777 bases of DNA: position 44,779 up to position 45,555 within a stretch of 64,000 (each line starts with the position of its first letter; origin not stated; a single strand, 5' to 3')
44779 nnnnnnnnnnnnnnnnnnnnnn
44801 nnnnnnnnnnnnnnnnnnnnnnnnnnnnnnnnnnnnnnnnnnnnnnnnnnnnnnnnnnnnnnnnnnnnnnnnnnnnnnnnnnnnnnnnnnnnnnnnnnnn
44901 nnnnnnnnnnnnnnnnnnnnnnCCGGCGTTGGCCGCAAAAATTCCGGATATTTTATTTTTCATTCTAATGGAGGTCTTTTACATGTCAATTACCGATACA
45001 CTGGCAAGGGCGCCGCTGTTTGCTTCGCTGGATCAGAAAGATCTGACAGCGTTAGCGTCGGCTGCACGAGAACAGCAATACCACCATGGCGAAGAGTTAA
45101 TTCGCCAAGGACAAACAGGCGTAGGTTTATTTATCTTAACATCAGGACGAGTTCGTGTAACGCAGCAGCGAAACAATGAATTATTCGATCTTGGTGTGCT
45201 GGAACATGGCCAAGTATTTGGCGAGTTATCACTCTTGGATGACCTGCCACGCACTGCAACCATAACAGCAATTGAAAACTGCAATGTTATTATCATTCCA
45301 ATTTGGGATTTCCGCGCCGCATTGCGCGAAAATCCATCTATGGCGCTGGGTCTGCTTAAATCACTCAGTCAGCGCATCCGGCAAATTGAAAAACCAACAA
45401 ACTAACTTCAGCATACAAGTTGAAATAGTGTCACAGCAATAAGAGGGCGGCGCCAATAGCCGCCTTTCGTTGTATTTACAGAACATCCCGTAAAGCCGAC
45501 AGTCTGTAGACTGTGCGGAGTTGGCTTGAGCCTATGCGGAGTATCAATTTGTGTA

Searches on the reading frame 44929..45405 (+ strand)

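Call 40: search_protein_families(library=pfam, proteins=[window:44929-45405:+], max_evalue=0.00001)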
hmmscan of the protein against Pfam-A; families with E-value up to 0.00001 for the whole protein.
window:44929-45405:+ (158 aa): 1 family
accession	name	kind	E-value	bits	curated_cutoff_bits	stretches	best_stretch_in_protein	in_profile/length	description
PF00027.35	cNMP_binding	-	4.8e-19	68.5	27.5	1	49-135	2-89/89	Cyclic nucleotide-binding domain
